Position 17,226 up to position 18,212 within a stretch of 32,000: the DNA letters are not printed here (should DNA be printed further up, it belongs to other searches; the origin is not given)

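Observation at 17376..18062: N-deacetylase plus sulfotransferases, uronic-acid supply and a heparinase-I-like lyase suggest glycosaminoglycan-like (NDST-type) chemistry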

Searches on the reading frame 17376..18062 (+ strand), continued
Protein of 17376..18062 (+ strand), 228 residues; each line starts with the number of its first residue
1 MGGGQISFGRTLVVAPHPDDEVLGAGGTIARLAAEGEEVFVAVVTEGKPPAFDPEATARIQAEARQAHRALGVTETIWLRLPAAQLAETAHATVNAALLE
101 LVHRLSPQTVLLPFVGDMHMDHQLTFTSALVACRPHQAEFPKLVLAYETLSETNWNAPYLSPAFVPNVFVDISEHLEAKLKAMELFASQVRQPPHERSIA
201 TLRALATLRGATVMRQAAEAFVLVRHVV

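Call 49: search_protein_families(library=pfam, proteins=[L059:6828-7442:+, L064:8865-10019:+, L082:6266-7324:+, L066:10570-11724:+, L069:10657-11760:+, L053:10653-11339:+, L069:11757-12461:+, L020:10635-11744:+, L054:10622-11599:-, L003:12907-13650:+], max_evalue=0.001)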
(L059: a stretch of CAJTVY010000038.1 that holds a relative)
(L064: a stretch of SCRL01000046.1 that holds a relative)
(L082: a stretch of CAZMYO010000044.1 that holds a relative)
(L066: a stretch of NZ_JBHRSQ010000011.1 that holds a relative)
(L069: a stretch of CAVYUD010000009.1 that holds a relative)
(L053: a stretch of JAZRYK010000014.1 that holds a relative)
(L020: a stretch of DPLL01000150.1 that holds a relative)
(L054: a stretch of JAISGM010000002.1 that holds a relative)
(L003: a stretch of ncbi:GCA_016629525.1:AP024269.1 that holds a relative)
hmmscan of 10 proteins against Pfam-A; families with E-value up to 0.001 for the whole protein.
L059:6828-7442:+ (204 aa): 4 families
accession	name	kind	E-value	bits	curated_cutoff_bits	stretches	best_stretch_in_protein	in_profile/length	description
PF00132.30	Hexapep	-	1.7e-18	65.9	27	3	147-180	2-35/36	Bacterial transferase hexapeptide (six repeats)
PF17836.7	PglD_N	-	1.2e-15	58.3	23.4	1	3-71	1-75/78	PglD N-terminal domain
PF25084.1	LbH_EIF2B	-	2.5e-08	34.3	54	1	81-178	10-104/105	EIF2B subunit epsilon LbH domain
PF24894.1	Hexapep_GlmU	-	5.7e-05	23.6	23.3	0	87-139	35-85/104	GlmU-like, C-terminal hexapeptide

L064:8865-10019:+ (384 aa): 1 family
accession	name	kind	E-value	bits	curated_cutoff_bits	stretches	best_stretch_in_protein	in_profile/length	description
PF02350.25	Epimerase_2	-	9.8e-68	229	30.6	1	23-368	1-347/347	UDP-N-acetylglucosamine 2-epimerase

L082:6266-7324:+ (352 aa): 12 families
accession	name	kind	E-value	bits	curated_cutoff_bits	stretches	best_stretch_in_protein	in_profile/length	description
PF02719.21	Polysacc_synt_2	-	1.6e-102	343.1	20.2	1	10-293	1-292/293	Polysaccharide biosynthesis protein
PF01370.27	Epimerase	-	1.8e-23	83.7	20.9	1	10-219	1-227/240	NAD dependent epimerase/dehydratase family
PF01073.25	3Beta_HSD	-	2.3e-18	66.7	22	1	11-131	1-119/280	3-beta hydroxysteroid dehydrogenase/isomerase family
PF16363.11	GDP_Man_Dehyd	-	1.1e-16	61.6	27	1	11-129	1-130/332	GDP-mannose 4,6 dehydratase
PF13460.12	NAD_binding_10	-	6.4e-14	52.7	27.2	1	14-136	1-106/184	NAD(P)H-binding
PF04321.23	RmlD_sub_bind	-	1.3e-12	47.9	27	1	9-200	2-181/287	RmlD substrate binding domain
PF05368.20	NmrA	-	1.7e-10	41.5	27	1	7-190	2-172/298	NmrA-like family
PF07993.18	NAD_binding_4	-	2.4e-09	37.2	20.1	1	12-131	1-139/258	Male sterility protein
PF00106.31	adh_short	-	2.8e-06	27.4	26.6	1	8-117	1-121/195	short chain dehydrogenase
PF01488.26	Shikimate_DH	-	2.4e-05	24.9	24.3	1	4-116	9-113/138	Shikimate / quinate 5-dehydrogenase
PF08659.16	KR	-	6.5e-05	23.4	22.6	1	10-86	3-90/180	KR domain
PF03807.23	F420_oxidored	-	0.00086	20.3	21.6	0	15-90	6-72/94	NADP oxidoreductase coenzyme F420-dependent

L066:10570-11724:+ (384 aa): 2 families
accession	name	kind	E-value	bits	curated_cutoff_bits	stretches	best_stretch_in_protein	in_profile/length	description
PF03102.20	NeuB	-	2.7e-95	318.9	22.1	1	53-318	1-241/241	NeuB family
PF08666.17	SAF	-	5.6e-05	24.1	21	1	335-384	4-57/63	SAF domain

L069:10657-11760:+ (367 aa): 3 families
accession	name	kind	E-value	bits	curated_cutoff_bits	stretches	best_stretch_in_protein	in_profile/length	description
PF00483.29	NTP_transferase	-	4.9e-36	125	21.2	1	141-361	3-241/245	Nucleotidyl transferase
PF00571.33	CBS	-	1.8e-11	44.6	24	2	84-124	5-45/57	CBS domain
PF12804.13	NTP_transf_3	-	2.1e-11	44.7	27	1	141-280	2-133/160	MobA-like NTP transferase domain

L053:10653-11339:+ (228 aa): 1 family
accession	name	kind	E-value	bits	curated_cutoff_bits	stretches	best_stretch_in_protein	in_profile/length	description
PF08889.16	WbqC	-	3.4e-49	168.1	21.3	1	7-219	1-213/218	WbqC-like protein family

L069:11757-12461:+ (234 aa): 1 family
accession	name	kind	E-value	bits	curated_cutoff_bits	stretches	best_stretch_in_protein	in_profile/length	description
PF02348.25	CTP_transf_3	-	3.9e-19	69.8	22.6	1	6-84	3-80/217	Cytidylyltransferase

L020:10635-11744:+ (369 aa): 1 family
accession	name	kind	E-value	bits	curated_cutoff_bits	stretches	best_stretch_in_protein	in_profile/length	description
PF13480.13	Acetyltransf_6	-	1.8e-06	28.6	22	1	171-302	2-137/143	Acetyltransferase (GNAT) domain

L054:10622-11599:- (325 aa): 2 families
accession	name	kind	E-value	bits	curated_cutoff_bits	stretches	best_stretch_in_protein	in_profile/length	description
PF01408.29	GFO_IDH_MocA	-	6.2e-18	66.1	24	1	8-122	2-116/120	Oxidoreductase family, NAD-binding Rossmann fold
PF22725.1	GFO_IDH_MocA_C3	-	9.8e-15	55.1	27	1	134-250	1-123/124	GFO/IDH/MocA C-terminal domain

L003:12907-13650:+ (247 aa): 3 families
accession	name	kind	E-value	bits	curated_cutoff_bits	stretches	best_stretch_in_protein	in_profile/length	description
PF00702.32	Hydrolase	-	2.9e-11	44.5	26.4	1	6-156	3-163/191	haloacid dehalogenase-like hydrolase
PF12710.13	HAD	-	0.00011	23.1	27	1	7-130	1-130/189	haloacid dehalogenase-like hydrolase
PF13419.12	HAD_2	-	0.00016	22.3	23.8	0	7-155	1-143/178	Haloacid dehalogenase-like hydrolase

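Call 64: search_protein_families(library=ncbifam, proteins=[L066:9063-9980:+, L066:10001-10651:+, L003:9084-10004:+, L003:11929-12894:+, L003:12907-13650:+], max_evalue=0.00001)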
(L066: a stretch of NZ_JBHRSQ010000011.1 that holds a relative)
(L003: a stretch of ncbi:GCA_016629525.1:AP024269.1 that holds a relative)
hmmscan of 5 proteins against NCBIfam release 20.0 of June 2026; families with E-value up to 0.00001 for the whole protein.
L066:9063-9980:+ (305 aa): 5 families
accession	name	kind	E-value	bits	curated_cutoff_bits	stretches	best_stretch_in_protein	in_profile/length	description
NF005414.0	PRK06988.1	equivalog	3e-44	151.2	316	1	70-293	64-285/311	formyltransferase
NF005998.1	PRK08125.1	equivalog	1.4e-42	146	777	1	34-286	26-273/649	bifunctional UDP-4-amino-4-deoxy-L-arabinose formyltransferase/UDP-glucuronic acid oxidase ArnA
TIGR00460.1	fmt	equivalog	2.3e-39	135.4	201.5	1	5-294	1-288/315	methionyl-tRNA formyltransferase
TIGR00639.1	PurN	equivalog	5.3e-16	58.7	150.1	1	74-188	67-184/192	phosphoribosylglycinamide formyltransferase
NF005755.0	PRK07579.1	equivalog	3e-09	37.1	238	1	108-235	88-216/245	dTDP-4-amino-4,6-dideoxyglucose formyltransferase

L066:10001-10651:+ (217 aa): 2 families
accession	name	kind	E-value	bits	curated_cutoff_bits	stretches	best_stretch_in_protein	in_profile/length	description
TIGR04001.1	thiol_BshB1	equivalog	5.2e-17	62.3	182.5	1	1-179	5-178/226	bacillithiol biosynthesis deacetylase BshB1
TIGR04000.1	thiol_BshB2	equivalog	2.3e-09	37.2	195.25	1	1-176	4-181/217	bacillithiol biosynthesis deacetylase BshB2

L003:9084-10004:+ (306 aa): 4 families
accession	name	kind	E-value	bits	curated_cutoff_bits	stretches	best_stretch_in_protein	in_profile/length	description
NF005414.0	PRK06988.1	equivalog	5.7e-52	176.6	316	1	16-288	18-288/311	formyltransferase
NF005998.1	PRK08125.1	equivalog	4e-44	151.1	777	1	13-292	13-286/649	bifunctional UDP-4-amino-4-deoxy-L-arabinose formyltransferase/UDP-glucuronic acid oxidase ArnA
TIGR00460.1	fmt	equivalog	7.4e-38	130.4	201.5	1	64-284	67-286/315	methionyl-tRNA formyltransferase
TIGR00639.1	PurN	equivalog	2.2e-13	50.2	150.1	1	70-185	73-188/192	phosphoribosylglycinamide formyltransferase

L003:11929-12894:+ (321 aa): 9 families
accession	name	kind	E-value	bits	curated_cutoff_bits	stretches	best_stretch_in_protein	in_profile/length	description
NF009405.0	PRK12767.1-4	equivalog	2.2e-80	270.1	390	1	6-319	3-314/320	carbamoyl phosphate synthase-like protein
NF009404.0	PRK12767.1-3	equivalog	2.4e-42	145.1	316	2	5-176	2-172/344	carbamoyl phosphate synthase-like protein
NF009402.0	PRK12767.1-1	equivalog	8.4e-40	136.6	218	1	17-284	19-288/329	carbamoyl phosphate synthase-like protein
NF009406.0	PRK12767.1-5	equivalog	5e-39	134.3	271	1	5-316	4-316/327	carbamoyl phosphate synthase-like protein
NF009403.0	PRK12767.1-2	equivalog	2.1e-33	116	286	2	6-229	3-224/342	carbamoyl phosphate synthase-like protein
NF002563.0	PRK02186.1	subfamily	3.1e-10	39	625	1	112-219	101-218/890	argininosuccinate lyase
TIGR03909.1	pyrrolys_PylC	equivalog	9.3e-10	37.7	248.3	1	67-279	54-260/374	3-methylornithine--L-lysine ligase PylC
NF005315.0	PRK06849.1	equivalog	8.1e-08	31.7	406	1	43-206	41-211/389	hypothetical protein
NF053643.1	Ddl_archaea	equivalog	2.9e-06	26.5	500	0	65-273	50-273/367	putative pseudomurein biosynthesis ATP-grasp protein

L003:12907-13650:+ (247 aa): 1 family
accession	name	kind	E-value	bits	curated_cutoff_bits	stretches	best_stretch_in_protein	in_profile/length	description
TIGR02253.1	CTE7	subfamily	2.4e-09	37.3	169.75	1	7-217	5-219/221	TIGR02253 family HAD-type hydrolase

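Call 74: search_protein_families(library=pfam, proteins=[L024:1418-2656:-, L024:2656-3267:-, L024:3264-4154:-, L024:4151-5401:-, L024:5398-7533:-, L024:7826-9076:+, L024:9021-9983:+, L024:10860-11609:+, L024:11902-12747:-, L024:13231-14730:-], max_evalue=0.001)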
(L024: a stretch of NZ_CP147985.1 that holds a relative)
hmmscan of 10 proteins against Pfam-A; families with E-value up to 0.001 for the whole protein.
L024:1418-2656:- (412 aa): 1 family
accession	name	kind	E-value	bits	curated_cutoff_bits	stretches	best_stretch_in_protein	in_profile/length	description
PF10082.15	BBP2_2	-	7.7e-36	124.2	23.7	1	49-411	9-377/378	Putative beta-barrel porin 2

L024:2656-3267:- (203 aa): 3 families
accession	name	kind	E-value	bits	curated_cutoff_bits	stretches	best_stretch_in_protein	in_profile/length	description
PF02563.21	Poly_export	-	1.9e-17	63.6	28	1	54-123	8-75/77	Polysaccharide biosynthesis/export protein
PF10531.15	SLBB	-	1.8e-09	37.7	27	1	130-182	2-53/55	SLBB domain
PF22461.2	SLBB_2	-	1.3e-05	25.7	27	1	130-197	3-78/79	SLBB domain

L024:3264-4154:- (296 aa): 2 families
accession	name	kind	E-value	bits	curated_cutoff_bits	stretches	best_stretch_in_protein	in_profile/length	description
PF13469.12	Sulfotransfer_3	-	1.7e-17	64.9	27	1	78-181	113-212/216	Sulfotransferase family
PF00685.33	Sulfotransfer_1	-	1.8e-15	57.5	22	1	7-183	3-183/255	Sulfotransferase domain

L024:4151-5401:- (416 aa): 3 families
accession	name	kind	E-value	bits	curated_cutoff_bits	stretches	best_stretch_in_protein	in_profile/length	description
PF01041.23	DegT_DnrJ_EryC1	-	2.4e-95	320.3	19.8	1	30-393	4-350/360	DegT/DnrJ/EryC1/StrS aminotransferase family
PF01212.27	Beta_elim_lyase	-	1.1e-06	28.6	27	1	54-231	33-226/288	Beta-eliminating lyase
PF00155.27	Aminotran_1_2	-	0.00013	21.8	19.7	1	35-142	24-141/361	Aminotransferase class I and II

L024:5398-7533:- (711 aa): 6 families
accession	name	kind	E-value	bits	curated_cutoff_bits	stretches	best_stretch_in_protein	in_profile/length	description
PF02719.21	Polysacc_synt_2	-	1.7e-100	336.5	20.2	1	349-642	1-292/293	Polysaccharide biosynthesis protein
PF01370.27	Epimerase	-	1.2e-16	61.3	20.9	1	349-559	1-221/240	NAD dependent epimerase/dehydratase family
PF04321.23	RmlD_sub_bind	-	1.8e-13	50.7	27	1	349-491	3-134/287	RmlD substrate binding domain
PF16363.11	GDP_Man_Dehyd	-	5.3e-13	49.6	27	1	350-473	1-130/332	GDP-mannose 4,6 dehydratase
PF01073.25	3Beta_HSD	-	6.3e-06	25.9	22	1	350-478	1-122/280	3-beta hydroxysteroid dehydrogenase/isomerase family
PF00106.31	adh_short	-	1.3e-05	25.2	26.6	1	348-419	2-70/195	short chain dehydrogenase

L024:7826-9076:+ (416 aa): 6 families
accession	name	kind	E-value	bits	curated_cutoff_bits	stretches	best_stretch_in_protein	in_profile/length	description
PF00534.26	Glycos_transf_1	-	8.7e-32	110.5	26.4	1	200-366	6-171/172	Glycosyl transferases group 1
PF13692.12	Glyco_trans_1_4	-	5.5e-31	108.2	27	1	211-353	3-142/142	Glycosyl transferases group 1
PF13579.12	Glyco_trans_4_4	-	7.6e-14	52.8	29.7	1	35-180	10-147/158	Glycosyl transferase 4-like domain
PF13477.12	Glyco_trans_4_2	-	1.5e-10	41.9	23.4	1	34-165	15-136/139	Glycosyl transferase 4-like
PF13439.12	Glyco_transf_4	-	8e-09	36.2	28.5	1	35-179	11-153/170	Glycosyltransferase Family 4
PF20706.3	GT4-conflict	-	2.2e-07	30.7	26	1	184-333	172-327/385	Family 4 Glycosyltransferase in conflict systems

L024:9021-9983:+ (320 aa): 2 families
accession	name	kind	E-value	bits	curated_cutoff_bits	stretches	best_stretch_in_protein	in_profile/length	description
PF00551.24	Formyl_trans_N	-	2.9e-21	76.5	26.1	1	81-186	64-169/181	Formyl transferase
PF02911.23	Formyl_trans_C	-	1.5e-19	70.5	21.1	1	224-312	4-91/100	Formyl transferase, C-terminal domain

L024:10860-11609:+ (249 aa): 2 families
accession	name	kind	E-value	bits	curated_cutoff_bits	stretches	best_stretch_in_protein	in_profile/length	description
PF00196.25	GerE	-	1.5e-18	66.6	23.5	1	164-219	2-57/57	Bacterial regulatory proteins, luxR family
PF00072.30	Response_reg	-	6.1e-10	39.7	30.2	1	17-124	1-108/111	Response regulator receiver domain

L024:11902-12747:- (281 aa): 0 families

L024:13231-14730:- (499 aa): 4 families
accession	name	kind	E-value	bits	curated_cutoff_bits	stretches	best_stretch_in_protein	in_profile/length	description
PF01266.30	DAO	-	6.7e-63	213.8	27.9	1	11-326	1-317/353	FAD dependent oxidoreductase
PF16901.10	DAO_C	-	8.8e-13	48.7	31.4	1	384-491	3-110/126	C-terminal domain of alpha-glycerophosphate oxidase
PF12831.13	FAD_oxidored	-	3.8e-05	23.6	27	1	11-52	1-42/416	FAD dependent oxidoreductase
PF07992.20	Pyr_redox_2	-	0.00077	19.4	26.1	0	10-48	1-39/291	Pyridine nucleotide-disulphide oxidoreductase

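Call 83: predict_structure(alignment_id=A1)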
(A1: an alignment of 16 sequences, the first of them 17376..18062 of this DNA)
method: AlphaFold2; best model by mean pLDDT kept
length: 228 residues; sequences in the alignment: 16
mean_pLDDT: 87.8   pTM: 0.88
mean pLDDT of the five models: 87.8, 86.4, 83.1, 77.6, 73.8
residues with pLDDT >= 90: 140; 70-90: 67; 50-70: 11; < 50: 10
segments of 3 or more residues with pLDDT < 50: 1-4, 155-160
pLDDT, mean of each block of 10 residues (from residue 1): 67 94 95 97 88 89 96 96 85 93 96 80 89 86 90 51 81 97 91 87 92 94 87
secondary structure, 60 per line:
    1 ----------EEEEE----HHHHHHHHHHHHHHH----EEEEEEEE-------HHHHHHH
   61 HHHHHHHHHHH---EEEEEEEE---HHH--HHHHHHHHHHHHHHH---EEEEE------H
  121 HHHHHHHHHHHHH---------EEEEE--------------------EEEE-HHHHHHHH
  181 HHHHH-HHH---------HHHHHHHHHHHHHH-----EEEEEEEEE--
elements in order: E11-15 H20-34 E39-46 H54-71 E75-82 H91-105 E109-113 H120-133 E143-147 E168-171 H173-185 H199-212 E218-226
